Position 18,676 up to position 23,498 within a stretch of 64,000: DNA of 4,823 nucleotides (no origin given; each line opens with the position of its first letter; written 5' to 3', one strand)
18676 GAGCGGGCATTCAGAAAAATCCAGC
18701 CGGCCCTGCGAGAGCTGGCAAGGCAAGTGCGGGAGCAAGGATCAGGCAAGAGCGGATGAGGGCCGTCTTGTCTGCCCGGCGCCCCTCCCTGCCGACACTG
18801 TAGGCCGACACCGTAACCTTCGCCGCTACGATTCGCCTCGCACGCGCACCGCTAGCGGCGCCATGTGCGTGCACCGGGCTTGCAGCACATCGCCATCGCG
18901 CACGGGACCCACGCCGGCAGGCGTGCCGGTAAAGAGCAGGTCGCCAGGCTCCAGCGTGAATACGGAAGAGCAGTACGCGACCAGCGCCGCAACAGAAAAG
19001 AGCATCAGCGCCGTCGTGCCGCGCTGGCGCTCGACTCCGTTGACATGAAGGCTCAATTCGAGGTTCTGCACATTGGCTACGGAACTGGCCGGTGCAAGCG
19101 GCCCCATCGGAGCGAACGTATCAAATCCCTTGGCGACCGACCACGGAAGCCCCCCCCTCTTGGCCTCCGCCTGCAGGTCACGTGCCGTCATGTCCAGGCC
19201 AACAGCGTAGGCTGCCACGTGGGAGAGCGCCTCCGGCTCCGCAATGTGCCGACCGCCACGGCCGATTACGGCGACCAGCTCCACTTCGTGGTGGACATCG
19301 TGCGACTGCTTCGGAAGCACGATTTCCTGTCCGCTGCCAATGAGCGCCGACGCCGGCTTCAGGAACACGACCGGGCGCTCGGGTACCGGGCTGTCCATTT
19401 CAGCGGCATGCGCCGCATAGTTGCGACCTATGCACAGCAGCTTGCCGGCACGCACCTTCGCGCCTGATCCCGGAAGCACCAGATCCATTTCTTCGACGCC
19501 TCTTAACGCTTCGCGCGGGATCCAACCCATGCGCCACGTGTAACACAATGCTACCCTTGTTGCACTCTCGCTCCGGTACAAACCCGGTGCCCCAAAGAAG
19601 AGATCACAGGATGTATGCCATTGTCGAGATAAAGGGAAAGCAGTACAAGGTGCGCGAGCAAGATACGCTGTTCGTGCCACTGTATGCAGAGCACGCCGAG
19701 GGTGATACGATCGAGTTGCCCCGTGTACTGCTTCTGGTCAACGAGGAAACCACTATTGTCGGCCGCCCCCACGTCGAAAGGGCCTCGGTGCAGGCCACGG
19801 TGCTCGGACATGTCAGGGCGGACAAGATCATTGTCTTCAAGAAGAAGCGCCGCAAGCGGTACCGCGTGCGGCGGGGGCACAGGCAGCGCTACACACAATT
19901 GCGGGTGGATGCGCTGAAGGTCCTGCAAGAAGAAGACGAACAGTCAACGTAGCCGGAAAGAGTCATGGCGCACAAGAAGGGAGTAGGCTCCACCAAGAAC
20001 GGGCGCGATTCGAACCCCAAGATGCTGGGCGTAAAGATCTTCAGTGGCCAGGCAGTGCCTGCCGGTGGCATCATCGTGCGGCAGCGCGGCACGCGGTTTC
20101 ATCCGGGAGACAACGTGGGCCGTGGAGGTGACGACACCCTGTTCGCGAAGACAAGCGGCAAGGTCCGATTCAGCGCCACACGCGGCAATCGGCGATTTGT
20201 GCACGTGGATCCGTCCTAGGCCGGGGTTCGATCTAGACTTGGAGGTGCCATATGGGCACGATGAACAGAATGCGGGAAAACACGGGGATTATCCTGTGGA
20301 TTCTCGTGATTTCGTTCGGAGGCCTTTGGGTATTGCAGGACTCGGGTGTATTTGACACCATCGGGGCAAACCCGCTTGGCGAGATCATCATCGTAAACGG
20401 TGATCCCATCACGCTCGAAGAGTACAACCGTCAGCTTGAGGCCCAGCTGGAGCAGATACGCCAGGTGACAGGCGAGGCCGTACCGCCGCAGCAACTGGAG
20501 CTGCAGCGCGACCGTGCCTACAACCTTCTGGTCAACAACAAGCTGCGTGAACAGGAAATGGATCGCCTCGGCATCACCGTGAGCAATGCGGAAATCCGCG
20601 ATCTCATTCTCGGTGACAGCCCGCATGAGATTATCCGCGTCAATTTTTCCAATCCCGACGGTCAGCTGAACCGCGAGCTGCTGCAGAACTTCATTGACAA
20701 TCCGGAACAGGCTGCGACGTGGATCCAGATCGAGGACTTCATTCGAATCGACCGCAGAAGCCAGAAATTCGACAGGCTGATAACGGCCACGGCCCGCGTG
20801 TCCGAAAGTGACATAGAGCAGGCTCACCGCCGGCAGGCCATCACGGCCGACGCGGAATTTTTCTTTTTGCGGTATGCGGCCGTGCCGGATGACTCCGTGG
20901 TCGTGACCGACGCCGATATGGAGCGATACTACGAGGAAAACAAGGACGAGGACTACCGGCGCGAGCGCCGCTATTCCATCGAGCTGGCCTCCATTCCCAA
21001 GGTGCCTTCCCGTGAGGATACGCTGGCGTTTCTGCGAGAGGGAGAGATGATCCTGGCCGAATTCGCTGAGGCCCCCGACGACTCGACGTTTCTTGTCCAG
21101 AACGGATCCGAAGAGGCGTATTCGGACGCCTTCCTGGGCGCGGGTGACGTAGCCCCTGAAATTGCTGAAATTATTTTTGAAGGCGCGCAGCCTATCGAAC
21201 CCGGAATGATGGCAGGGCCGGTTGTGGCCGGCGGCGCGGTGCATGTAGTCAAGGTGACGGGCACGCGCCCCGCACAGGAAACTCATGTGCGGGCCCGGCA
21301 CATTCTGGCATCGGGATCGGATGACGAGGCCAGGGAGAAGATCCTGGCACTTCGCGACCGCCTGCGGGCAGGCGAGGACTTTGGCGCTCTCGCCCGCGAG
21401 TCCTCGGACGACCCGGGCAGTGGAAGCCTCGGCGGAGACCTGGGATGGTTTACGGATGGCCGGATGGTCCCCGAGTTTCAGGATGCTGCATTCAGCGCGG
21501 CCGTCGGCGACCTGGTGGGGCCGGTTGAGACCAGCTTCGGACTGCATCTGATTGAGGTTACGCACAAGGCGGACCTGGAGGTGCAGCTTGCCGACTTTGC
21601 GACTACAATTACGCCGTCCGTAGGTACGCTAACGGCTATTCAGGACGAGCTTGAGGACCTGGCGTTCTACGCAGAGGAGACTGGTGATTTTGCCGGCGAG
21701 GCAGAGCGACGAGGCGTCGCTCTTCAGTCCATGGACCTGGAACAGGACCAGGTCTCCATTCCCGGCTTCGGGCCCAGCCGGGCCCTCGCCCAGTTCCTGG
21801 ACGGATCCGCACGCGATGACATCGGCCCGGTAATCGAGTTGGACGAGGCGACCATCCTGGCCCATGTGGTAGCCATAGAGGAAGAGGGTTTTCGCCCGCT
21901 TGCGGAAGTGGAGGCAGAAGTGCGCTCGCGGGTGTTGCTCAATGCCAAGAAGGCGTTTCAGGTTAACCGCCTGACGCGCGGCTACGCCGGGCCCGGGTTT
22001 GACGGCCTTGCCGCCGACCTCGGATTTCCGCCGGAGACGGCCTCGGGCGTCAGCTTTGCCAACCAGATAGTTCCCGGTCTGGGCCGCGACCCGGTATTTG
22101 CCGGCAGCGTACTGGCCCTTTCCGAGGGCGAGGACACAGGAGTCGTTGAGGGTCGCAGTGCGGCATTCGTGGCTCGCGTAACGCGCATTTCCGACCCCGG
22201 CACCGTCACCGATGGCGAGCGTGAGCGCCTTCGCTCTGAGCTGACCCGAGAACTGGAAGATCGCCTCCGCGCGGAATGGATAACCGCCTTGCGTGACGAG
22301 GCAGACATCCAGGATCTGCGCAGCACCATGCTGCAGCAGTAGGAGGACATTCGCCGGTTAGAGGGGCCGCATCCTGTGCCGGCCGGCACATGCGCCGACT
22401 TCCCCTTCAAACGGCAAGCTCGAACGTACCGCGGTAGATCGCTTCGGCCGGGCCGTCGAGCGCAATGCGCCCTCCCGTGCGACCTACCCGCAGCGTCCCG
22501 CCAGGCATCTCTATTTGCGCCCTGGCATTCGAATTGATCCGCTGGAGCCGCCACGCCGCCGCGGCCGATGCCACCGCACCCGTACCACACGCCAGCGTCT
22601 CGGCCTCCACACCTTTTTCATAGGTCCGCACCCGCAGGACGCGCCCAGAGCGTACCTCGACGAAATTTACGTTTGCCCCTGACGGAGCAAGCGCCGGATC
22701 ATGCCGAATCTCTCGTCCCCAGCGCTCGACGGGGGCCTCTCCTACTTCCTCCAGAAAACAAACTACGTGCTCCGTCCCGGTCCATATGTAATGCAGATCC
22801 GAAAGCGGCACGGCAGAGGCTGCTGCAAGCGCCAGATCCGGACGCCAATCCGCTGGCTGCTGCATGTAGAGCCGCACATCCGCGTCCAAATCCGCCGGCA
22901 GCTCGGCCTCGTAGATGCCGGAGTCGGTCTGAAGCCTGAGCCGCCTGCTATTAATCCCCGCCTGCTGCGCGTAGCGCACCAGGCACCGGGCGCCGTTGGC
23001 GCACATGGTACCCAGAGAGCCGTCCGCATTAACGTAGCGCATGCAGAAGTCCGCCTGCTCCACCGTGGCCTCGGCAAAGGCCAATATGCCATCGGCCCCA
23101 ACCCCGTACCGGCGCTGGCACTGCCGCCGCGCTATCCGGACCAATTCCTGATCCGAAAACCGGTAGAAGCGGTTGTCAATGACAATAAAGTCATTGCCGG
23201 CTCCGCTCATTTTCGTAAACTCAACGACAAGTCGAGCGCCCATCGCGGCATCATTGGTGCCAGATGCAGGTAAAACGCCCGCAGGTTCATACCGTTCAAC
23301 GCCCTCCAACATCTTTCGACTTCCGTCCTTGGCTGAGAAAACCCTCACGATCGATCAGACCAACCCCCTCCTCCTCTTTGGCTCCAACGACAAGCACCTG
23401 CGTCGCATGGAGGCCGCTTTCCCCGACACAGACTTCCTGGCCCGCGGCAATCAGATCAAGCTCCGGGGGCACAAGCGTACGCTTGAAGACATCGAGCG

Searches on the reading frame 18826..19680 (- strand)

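Call 8: search_protein_families(library=pfam, proteins=[window:18826-19680:-], max_evalue=0.00001)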
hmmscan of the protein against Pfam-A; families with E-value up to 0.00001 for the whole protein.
window:18826-19680:- (284 aa): 1 family
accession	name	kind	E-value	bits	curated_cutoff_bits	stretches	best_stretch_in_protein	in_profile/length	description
PF01557.24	FAA_hydrolase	-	1.4e-64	218.1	23.9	1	81-280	2-213/214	Fumarylacetoacetate (FAA) hydrolase C-terminal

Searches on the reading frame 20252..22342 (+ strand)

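Call 8: search_protein_families(library=pfam, proteins=[window:20252-22342:+], max_evalue=0.00001)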
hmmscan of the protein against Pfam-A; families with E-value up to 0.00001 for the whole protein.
window:20252-22342:+ (696 aa): 5 families
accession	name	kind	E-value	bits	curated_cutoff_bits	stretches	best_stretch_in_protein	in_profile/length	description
PF13616.12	Rotamase_3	-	7.1e-28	97.9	22.5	1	331-439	2-115/116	PPIC-type PPIASE domain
PF00639.27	Rotamase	-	1.1e-24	87.7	21.7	1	356-437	14-96/97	PPIC-type PPIASE domain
PF13145.12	Rotamase_2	-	1.2e-24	87.9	27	2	218-343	1-113/121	PPIC-type PPIASE domain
PF13623.11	SurA_N_2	-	1.4e-22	80.6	28.5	1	4-148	1-145/145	SurA-like N-terminal domain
PF13624.11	SurA_N_3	-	1.4e-17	64.4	27.2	1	5-149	3-139/162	SurA-like N-terminal domain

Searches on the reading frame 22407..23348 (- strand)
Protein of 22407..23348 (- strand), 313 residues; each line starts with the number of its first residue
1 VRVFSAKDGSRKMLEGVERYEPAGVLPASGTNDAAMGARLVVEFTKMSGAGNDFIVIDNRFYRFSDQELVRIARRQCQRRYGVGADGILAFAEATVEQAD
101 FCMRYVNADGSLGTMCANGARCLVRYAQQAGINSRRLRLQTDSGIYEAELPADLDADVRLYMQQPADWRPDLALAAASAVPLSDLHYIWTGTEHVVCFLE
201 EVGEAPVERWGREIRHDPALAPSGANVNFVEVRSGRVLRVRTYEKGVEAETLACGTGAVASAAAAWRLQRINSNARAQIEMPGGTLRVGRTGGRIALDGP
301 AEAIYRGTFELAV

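Call 8: search_protein_families(library=pfam, proteins=[window:22407-23348:-], max_evalue=0.00001)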
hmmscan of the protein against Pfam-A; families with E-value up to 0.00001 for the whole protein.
window:22407-23348:- (313 aa): 1 family
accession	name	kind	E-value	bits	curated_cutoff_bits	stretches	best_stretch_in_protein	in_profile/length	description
PF01678.24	DAP_epimerase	-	5e-40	136.8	34.7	2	44-162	1-115/121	Diaminopimelate epimerase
